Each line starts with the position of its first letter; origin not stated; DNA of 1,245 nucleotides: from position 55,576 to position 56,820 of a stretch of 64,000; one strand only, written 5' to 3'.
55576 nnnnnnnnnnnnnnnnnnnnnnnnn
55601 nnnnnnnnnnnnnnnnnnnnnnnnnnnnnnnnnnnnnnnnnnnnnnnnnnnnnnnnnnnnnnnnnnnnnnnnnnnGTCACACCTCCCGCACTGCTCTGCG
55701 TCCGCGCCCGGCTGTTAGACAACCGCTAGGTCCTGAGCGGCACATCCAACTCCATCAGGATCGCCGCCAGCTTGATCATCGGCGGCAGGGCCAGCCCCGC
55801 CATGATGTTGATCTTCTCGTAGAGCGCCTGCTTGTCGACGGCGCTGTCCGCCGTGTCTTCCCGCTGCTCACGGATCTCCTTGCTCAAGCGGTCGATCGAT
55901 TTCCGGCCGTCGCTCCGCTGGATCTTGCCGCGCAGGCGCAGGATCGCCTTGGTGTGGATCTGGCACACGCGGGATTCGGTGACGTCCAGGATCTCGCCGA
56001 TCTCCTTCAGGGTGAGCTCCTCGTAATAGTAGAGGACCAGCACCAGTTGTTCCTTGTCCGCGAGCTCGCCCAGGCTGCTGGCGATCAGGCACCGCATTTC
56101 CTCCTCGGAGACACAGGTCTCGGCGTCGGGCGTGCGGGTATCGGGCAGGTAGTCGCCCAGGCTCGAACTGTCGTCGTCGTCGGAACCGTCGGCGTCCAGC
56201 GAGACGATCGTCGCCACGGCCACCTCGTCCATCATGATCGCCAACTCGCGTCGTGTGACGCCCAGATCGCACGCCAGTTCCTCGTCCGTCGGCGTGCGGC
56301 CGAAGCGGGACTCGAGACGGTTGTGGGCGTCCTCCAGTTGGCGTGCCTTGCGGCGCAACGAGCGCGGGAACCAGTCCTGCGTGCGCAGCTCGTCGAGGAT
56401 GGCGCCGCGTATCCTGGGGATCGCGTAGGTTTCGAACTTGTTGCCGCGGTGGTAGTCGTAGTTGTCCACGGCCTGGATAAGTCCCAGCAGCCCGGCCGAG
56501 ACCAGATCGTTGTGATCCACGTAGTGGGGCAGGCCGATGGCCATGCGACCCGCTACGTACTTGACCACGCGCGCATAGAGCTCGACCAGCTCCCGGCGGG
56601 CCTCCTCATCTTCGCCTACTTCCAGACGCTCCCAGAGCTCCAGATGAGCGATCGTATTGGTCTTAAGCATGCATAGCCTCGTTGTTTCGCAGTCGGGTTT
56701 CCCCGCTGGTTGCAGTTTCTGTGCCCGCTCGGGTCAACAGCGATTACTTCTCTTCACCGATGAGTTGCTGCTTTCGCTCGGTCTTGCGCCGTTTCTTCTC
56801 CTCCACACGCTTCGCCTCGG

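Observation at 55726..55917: FliA (sigma28) carries a ~64-aa C-terminal extension ending in an amphipathic/hydrophobic helix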

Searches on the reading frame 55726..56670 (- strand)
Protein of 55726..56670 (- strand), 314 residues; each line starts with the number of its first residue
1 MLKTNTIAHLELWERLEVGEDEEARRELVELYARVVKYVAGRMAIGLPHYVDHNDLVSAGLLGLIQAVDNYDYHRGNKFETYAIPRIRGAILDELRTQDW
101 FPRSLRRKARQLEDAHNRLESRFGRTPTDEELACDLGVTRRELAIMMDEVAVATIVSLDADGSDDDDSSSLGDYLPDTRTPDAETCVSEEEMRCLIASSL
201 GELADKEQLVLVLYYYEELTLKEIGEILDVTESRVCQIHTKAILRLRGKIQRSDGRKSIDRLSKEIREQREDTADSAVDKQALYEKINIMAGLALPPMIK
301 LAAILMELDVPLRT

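Call 3: search_protein_families(library=pfam, proteins=[window:55726-56670:-], max_evalue=0.1)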
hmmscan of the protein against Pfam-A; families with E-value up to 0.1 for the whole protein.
window:55726-56670:- (314 aa): 7 families
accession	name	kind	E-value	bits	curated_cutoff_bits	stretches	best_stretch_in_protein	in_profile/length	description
PF04545.22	Sigma70_r4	-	7.3e-19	67.5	24.1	1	200-247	2-49/50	Sigma-70, region 4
PF04542.20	Sigma70_r2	-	1e-17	64.1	24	1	28-100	1-70/71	Sigma-70 region 2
PF04539.22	Sigma70_r3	-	7e-10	39.3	25.3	1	108-183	2-74/78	Sigma-70 region 3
PF08281.18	Sigma70_r4_2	-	5.8e-07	29.5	25.7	1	198-235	6-43/54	Sigma-70, region 4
PF13384.12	HTH_23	-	0.013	15.7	24.6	1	209-239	8-38/50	Homeodomain-like domain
PF04297.20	UPF0122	-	0.017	15.8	22.7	1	203-239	18-54/101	Putative helix-turn-helix protein, YlxM / p13 like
PF24064.2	HTH_NPRL3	-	0.049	14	27.2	0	25-45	16-36/62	GATOR1 complex protein NPRL3, C-terminal HTH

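Call 4: search_protein_families(library=ncbifam, proteins=[window:55726-56670:-], max_evalue=0.1)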
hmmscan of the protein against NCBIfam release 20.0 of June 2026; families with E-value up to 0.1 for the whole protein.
window:55726-56670:- (314 aa): 94 families (the best 25 are shown)
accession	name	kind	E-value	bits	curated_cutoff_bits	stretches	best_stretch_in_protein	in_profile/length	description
NF004935.0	PRK06288.1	equivalog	2.6e-86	289.6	343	1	6-252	16-264/270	RNA polymerase sigma factor WhiG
TIGR02479.1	FliA_WhiG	subfamily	3.7e-78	262.3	189.6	1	28-250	1-223/224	FliA/WhiG family RNA polymerase sigma factor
NF005809.0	PRK07670.1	equivalog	1.2e-69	234.6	326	1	4-252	4-252/255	FliA/WhiG family RNA polymerase sigma factor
NF005413.0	PRK06986.1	subfamily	2.5e-68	230.5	201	1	22-252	12-238/241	RNA polymerase sigma factor FliA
NF004572.0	PRK05911.1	equivalog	4e-59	200.1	378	1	6-250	6-253/257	RNA polymerase sigma factor sigma-28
NF009091.0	PRK12427.1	equivalog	2.5e-39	135.3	339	1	27-247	19-228/233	FliA/WhiG family RNA polymerase sigma factor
TIGR02980.1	SigBFG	subfamily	2.3e-38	132.1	234.35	1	22-250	2-226/227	SigB/SigF/SigG family RNA polymerase sigma factor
TIGR02937.1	sigma70-ECF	superfamily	1.4e-33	115.9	42.9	1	23-249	1-164/165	sigma-70 family RNA polymerase sigma factor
NF005644.0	PRK07408.1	subfamily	1e-29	104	261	1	10-248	14-251/258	RNA polymerase sigma factor SigF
NF041931.2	MzaA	equivalog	1e-29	103.9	800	1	20-251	472-706/726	MZA anti-phage system associated sigma-70 family RNA polymerase sigma factor MzaA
TIGR02393.1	RpoD_Cterm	equivalog_domain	2e-29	102.9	354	1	25-252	2-230/238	RNA polymerase sigma factor RpoD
TIGR02394.1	rpoS_proteo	equivalog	4.2e-28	98.7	378.7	1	19-254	42-278/285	RNA polymerase sigma factor RpoS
NF005920.0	PRK07921.1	subfamily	4.8e-28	98.1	464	1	18-249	85-317/328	RNA polymerase sigma factor SigB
TIGR02997.1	Sig70-cyanoRpoD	subfamily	8.7e-28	97.4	384.5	1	14-247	67-298/298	RNA polymerase sigma factor, RpoD/SigA family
TIGR02941.1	Sigma_B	equivalog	9.1e-27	94.1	315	1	19-251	25-254/255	RNA polymerase sigma factor SigB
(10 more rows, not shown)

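Call 5: find_homologous_proteins(query=window:55726-56670:-, max_evalue=1e-10)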
Query window:55726-56670:- (314 aa): 7991 proteins with E <= 1e-10 among 8000 candidates; the best 120 are listed.
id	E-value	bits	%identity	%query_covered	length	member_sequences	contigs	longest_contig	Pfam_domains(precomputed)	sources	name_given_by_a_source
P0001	5.0e-200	681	100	100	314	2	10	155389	PF04545.23,PF04542.21,PF08281.19,PF04539.23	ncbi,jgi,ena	-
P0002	7.7e-173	592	86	100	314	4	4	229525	PF04545.23,PF04542.21,PF08281.19,PF04539.23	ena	-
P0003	1.8e-172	590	87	100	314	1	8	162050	PF04545.23,PF04542.21,PF08281.19,PF04539.23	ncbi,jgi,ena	-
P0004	3.4e-172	590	88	100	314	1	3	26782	PF04545.23,PF04542.21,PF08281.19,PF04539.23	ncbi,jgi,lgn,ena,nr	ncbi:FliA/WhiG family RNA polymerase sigma factor [bacterium]|nr:FliA/WhiG family RNA polymerase sig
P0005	6.7e-170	582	86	100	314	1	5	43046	PF04545.23,PF04542.21,PF08281.19,PF04539.23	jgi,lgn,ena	-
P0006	8.6e-166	569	82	100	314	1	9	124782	PF04545.23,PF04542.21,PF08281.19,PF04539.23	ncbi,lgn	-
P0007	3.5e-164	563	84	100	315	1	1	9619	PF04545.23,PF04542.21,PF08281.19,PF04539.23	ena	-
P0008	5.1e-160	550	81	100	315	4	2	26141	PF04545.23,PF04542.21,PF08281.19,PF04539.23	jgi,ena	jgi:RNA polymerase sigma factor FliA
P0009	1.1e-157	542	79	99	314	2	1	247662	PF04545.23,PF04542.21,PF08281.19,PF04539.23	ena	-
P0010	1.6e-157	541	78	100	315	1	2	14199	PF04545.23,PF04542.21,PF08281.19,PF04539.23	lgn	-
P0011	9.7e-145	499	77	100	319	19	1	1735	PF04545.23,PF04542.21,PF08281.19,PF04539.23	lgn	-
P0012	2.3e-144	498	75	100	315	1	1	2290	PF04545.23,PF04542.21,PF08281.19,PF04539.23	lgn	-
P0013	6.9e-138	477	74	100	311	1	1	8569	PF04545.23,PF04542.21,PF08281.19,PF04539.23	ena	-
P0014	7.6e-138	477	69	100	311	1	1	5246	PF04545.23,PF04542.21,PF08281.19,PF04539.23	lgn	-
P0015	2.5e-133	462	72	99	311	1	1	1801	PF04545.23,PF04542.21,PF08281.19,PF04539.23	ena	-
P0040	2.2e-115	403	65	97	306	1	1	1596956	PF04545.23,PF04542.21,PF08281.19,PF04539.23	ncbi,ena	-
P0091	1.1e-110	388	67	90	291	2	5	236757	PF04545.23,PF04542.21,PF08281.19,PF04539.23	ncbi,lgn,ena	-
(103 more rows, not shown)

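Call 15: predict_structure(alignment_id=A2)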
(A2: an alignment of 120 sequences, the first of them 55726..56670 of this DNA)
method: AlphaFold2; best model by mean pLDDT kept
length: 314 residues; sequences in the alignment: 120
mean_pLDDT: 75.7   pTM: 0.36
mean pLDDT of the five models: 75.7, 74.5, 74.4, 69.4, 69.2
residues with pLDDT >= 90: 67; 70-90: 136; 50-70: 84; < 50: 27
segments of 3 or more residues with pLDDT < 50: 1-4, 160-177, 180-182
pLDDT, mean of each block of 10 residues (from residue 1): 59 86 92 92 73 84 93 85 89 69 70 90 91 91 81 59 45 46 54 74 88 88 88 87 81 56 60 57 65 79 81 57
secondary structure, 60 per line:
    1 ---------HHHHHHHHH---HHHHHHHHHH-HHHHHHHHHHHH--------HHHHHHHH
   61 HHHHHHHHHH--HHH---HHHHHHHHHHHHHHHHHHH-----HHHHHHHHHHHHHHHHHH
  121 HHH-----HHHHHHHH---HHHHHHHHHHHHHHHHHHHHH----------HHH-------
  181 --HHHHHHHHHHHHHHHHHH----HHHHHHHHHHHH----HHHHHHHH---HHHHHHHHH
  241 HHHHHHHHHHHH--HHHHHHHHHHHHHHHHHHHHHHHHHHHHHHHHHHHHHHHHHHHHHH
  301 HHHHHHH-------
elements in order: H10-18 H22-31 H33-44 H53-70 H79-97 H103-123 H129-136 H140-160 H183-200 H205-216 H221-228 H232-252 H255-307

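Call 18: find_encoding_contigs(protein=P0001, flank=10000, max_places=3)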
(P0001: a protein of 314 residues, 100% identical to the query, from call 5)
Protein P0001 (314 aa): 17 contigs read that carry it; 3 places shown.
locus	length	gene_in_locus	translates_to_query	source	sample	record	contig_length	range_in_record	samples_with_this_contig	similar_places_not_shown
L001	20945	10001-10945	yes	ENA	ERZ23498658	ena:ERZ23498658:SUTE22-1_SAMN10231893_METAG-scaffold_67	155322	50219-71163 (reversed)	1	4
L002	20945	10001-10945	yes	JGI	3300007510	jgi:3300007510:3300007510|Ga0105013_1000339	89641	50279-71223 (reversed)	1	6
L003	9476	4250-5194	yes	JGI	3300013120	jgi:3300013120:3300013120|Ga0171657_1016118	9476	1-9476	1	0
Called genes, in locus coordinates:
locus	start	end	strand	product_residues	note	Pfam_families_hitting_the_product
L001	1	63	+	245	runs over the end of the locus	PF01618:MotA_ExbB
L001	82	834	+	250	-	PF13677:MotB_plug, PF00691:OmpA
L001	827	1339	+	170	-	PF03748:FliL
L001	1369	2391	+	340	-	PF02154:FliM, PF01052:FliMN_C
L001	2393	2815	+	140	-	PF28396:SepQ_C, PF01052:FliMN_C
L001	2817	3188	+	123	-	-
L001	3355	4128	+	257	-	PF00813:FliP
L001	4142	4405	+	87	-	PF01313:Bac_export_3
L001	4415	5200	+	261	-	PF01311:Bac_export_1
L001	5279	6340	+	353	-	PF01312:Bac_export_2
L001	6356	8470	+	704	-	PF00771:FHIPEP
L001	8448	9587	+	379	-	PF00448:SRP54 (weak)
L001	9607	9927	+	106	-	-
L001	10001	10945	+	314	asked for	PF04542:Sigma70_r2, PF04539:Sigma70_r3, PF08281:Sigma70_r4_2 (weak), PF04545:Sigma70_r4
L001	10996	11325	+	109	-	-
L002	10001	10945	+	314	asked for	PF04542:Sigma70_r2, PF04539:Sigma70_r3, PF08281:Sigma70_r4_2 (weak), PF04545:Sigma70_r4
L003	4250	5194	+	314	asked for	PF04542:Sigma70_r2, PF04539:Sigma70_r3, PF08281:Sigma70_r4_2 (weak), PF04545:Sigma70_r4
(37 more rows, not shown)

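Call 19: find_encoding_contigs(protein=P0040, flank=10000, max_places=2)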
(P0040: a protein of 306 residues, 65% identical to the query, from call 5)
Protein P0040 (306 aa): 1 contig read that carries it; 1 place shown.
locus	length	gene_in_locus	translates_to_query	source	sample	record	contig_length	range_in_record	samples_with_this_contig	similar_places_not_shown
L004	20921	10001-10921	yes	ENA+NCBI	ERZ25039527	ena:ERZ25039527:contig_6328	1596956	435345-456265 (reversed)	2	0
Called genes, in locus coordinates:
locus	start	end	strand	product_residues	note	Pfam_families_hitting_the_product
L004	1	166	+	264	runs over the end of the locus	PF01618:MotA_ExbB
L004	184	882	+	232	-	PF13677:MotB_plug, PF00691:OmpA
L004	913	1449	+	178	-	PF03748:FliL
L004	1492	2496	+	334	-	PF02154:FliM, PF01052:FliMN_C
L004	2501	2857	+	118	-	PF28396:SepQ_C, PF01052:FliMN_C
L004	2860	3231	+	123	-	-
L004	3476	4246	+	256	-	PF00813:FliP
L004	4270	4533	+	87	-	PF01313:Bac_export_3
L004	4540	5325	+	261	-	PF01311:Bac_export_1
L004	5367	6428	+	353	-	PF01312:Bac_export_2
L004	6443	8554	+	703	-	PF00771:FHIPEP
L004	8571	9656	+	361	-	-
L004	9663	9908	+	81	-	-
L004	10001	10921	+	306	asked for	PF04542:Sigma70_r2, PF04539:Sigma70_r3, PF04545:Sigma70_r4, PF08281:Sigma70_r4_2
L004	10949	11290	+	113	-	-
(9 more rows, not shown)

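Call 26: find_related_loci(query=A2, collection=genome_contigs, flank=10000)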
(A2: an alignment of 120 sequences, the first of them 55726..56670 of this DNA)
Query A2 (314 aa) in genome_contigs; peptide patterns used: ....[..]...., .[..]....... (x = any residue, [..] = any of these).
600 stretches matched a pattern (row limit reached: there are more); 599 encode a relative of the query (tblastn E <= 1e-3); the best 80 are kept; 80 distinct loci.
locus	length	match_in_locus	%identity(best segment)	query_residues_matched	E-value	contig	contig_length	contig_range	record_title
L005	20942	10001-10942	87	1-314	4e-168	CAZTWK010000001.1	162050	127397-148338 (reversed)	MAG TPA_asm: uncultured Fibrobacteraceae bacterium isolate binchicken_co97_231 genome assembly, contig: NODE_154_length_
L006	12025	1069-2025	76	1-314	1e-152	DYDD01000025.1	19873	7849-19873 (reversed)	MAG TPA_asm: Fibrobacter sp. isolate IMS_BF NODE_571_length_19930_cov_5.06169, whole genome shotgun sequence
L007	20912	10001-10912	63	1-295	3e-119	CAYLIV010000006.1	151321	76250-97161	MAG TPA_asm: uncultured Fibrobacteraceae bacterium isolate binchicken_co142_303 genome assembly, contig: NODE_121_length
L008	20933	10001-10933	61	1-305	3e-116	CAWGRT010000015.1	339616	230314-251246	MAG: Candidatus Krumholzibacteria bacterium isolate MFD05684.bin.2.24 genome assembly, contig: contig_58231, whole genom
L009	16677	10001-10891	62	7-295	4e-116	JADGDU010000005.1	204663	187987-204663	MAG: Candidatus Krumholzibacteriia bacterium isolate BB18 NODE_5_length_204663_cov_5.694197, whole genome shotgun sequen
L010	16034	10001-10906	61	1-295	8e-116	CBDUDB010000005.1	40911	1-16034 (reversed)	MAG TPA_asm: uncultured bacterium isolate SRR7614707_binner12_Refined_20 genome assembly, contig: ERZ23877653.169, whole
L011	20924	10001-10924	63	4-297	9e-116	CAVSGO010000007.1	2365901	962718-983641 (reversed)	MAG: uncultured bacterium isolate MFD05684.bin.1.263 genome assembly, contig: contig_7410, whole genome shotgun sequence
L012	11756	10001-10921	62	1-295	8e-116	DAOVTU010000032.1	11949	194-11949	MAG TPA_asm: Candidatus Krumholzibacteriia bacterium isolate CSMAG_1661 CSMAG_1661_k141_1728604_length_11949_cov_18.8303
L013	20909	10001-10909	61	1-295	7e-115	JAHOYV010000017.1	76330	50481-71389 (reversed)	MAG: Gemmatimonadales bacterium isolate CORE_19_RING_Bin_00004 c_000000000033, whole genome shotgun sequence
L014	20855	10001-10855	64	7-291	2e-109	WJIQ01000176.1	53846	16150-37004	MAG: bacterium isolate Bin_270 k141_1118684, whole genome shotgun sequence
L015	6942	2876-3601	53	10-250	7e-77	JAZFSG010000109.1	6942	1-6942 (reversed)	MAG: Acidimicrobiia bacterium isolate BS1bin.31 BS1bin.31_109, whole genome shotgun sequence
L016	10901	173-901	52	9-250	5e-75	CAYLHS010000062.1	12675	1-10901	MAG TPA_asm: uncultured Acidimicrobiia bacterium isolate binchicken_co151_350 genome assembly, contig: NODE_7411_length_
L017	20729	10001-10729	51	11-250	6e-74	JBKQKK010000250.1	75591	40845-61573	MAG: Solirubrobacteraceae bacterium isolate CRr1A1B1C__bin_45 CRr1A1B1C_000000206512, whole genome shotgun sequence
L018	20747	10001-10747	48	11-259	8e-73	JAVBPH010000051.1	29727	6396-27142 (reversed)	MAG: Treponemataceae bacterium isolate EPI_MAG_00133 c_000002734095, whole genome shotgun sequence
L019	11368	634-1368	50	13-254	8e-73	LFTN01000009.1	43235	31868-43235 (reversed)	MAG: Clostridiales bacterium DTU087 scaffold21259, whole genome shotgun sequence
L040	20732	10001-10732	47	11-252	4e-69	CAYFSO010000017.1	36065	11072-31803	MAG TPA_asm: uncultured Leptospiraceae bacterium isolate ERP107533_co1_200 genome assembly, contig: NODE_477_length_3606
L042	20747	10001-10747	46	11-259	5e-69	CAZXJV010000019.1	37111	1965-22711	MAG TPA_asm: uncultured Treponema sp. isolate SRP241326_co1_322 genome assembly, contig: NODE_1809_length_37111_cov_5.72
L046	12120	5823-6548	47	11-250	1e-68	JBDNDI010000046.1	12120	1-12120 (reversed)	MAG: Spirochaetales bacterium isolate RM_bin7_OCT21 C46, whole genome shotgun sequence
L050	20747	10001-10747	46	11-259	3e-68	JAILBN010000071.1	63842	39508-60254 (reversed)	MAG: Treponemataceae bacterium isolate RUI560 k141_7964936_flag=1_multi=11.0000_len=63842, whole genome shotgun sequence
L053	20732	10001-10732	47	11-252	2e-68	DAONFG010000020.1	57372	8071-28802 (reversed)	MAG TPA_asm: Spirochaetota bacterium isolate AMR_MDS_3849 NODE_454_length_57372_cov_5.922362, whole genome shotgun seque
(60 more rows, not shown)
